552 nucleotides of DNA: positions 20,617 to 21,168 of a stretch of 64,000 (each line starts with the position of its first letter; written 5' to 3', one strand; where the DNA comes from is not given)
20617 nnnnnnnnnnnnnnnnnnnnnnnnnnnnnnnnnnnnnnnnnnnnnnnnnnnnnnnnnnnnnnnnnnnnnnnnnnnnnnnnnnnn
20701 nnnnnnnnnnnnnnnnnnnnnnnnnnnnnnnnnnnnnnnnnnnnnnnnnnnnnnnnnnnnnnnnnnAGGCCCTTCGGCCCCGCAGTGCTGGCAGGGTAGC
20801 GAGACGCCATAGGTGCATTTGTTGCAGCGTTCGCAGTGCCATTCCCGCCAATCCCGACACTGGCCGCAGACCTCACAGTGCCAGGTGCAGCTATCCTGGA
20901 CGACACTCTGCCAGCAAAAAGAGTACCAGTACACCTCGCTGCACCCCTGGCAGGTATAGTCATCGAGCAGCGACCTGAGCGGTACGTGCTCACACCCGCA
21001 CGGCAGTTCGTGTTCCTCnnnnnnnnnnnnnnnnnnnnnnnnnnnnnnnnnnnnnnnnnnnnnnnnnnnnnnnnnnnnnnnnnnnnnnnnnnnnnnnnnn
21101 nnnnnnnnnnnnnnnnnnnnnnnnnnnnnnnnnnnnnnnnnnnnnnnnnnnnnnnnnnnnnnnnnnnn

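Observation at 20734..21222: Eukaryote-like Cys-rich double zinc-finger protein (CXC/CRC-like + CHY-like)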

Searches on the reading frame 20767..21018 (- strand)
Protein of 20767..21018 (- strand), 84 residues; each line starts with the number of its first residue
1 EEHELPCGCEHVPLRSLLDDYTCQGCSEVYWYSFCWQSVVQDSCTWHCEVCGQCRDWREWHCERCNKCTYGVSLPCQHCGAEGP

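Call 43: search_solved_structures(query=A2, max_evalue=10, show_alignments=4)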
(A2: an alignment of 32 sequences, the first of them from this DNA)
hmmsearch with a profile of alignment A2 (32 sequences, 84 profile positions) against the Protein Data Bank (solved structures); distinct sequences matched with E-value up to 10: 23.
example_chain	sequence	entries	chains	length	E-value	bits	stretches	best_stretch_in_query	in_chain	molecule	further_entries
9spj_r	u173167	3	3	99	0.013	18.9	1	24-53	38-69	60S ribosomal protein L43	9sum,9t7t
7oyc_p1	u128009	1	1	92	0.026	17.9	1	13-53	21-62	Rpl37a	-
7oya_p1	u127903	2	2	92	0.026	17.9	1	13-53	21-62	Zgc:171772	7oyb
8q7z_Bp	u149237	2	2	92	0.027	17.9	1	13-53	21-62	Large ribosomal subunit protein eL43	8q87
9h4n_j2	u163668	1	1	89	0.031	17.7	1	13-53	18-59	Large ribosomal subunit protein eL43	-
9ru7_Lp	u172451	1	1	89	0.031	17.7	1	13-53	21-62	Large ribosomal subunit protein eL43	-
9y49_Cp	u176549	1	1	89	0.032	17.7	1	13-53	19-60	60S ribosomal protein L37a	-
9y4g_Cp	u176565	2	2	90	0.032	17.6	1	13-53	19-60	60S ribosomal protein L37a | Large ribosomal subunit protein eL43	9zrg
11he_ff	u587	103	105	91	0.033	17.6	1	13-53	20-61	60S ribosomal protein L37a | Ribosomal protein eL43 | eL43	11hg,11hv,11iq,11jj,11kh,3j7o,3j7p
9ru8_Lp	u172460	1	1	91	0.033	17.6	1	13-53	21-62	Large ribosomal subunit protein eL43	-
7qgg_q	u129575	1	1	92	0.034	17.6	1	13-53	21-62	60S ribosomal protein L37a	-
22tu_Lp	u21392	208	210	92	0.034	17.6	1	13-53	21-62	60S ribosomal protein L37a | eL43 | 60S RIBOSOMAL PROTEIN EL43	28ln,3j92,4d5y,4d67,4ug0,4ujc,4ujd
9znf_Ab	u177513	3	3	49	0.035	17.5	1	49-73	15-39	Large ribosomal subunit protein eL40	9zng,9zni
9nri_Be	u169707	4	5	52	0.035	17.5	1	49-73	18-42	Large ribosomal subunit protein eL40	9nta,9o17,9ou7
7nwg_p3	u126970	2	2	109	0.048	17.1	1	13-53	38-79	ribosomal protein eL43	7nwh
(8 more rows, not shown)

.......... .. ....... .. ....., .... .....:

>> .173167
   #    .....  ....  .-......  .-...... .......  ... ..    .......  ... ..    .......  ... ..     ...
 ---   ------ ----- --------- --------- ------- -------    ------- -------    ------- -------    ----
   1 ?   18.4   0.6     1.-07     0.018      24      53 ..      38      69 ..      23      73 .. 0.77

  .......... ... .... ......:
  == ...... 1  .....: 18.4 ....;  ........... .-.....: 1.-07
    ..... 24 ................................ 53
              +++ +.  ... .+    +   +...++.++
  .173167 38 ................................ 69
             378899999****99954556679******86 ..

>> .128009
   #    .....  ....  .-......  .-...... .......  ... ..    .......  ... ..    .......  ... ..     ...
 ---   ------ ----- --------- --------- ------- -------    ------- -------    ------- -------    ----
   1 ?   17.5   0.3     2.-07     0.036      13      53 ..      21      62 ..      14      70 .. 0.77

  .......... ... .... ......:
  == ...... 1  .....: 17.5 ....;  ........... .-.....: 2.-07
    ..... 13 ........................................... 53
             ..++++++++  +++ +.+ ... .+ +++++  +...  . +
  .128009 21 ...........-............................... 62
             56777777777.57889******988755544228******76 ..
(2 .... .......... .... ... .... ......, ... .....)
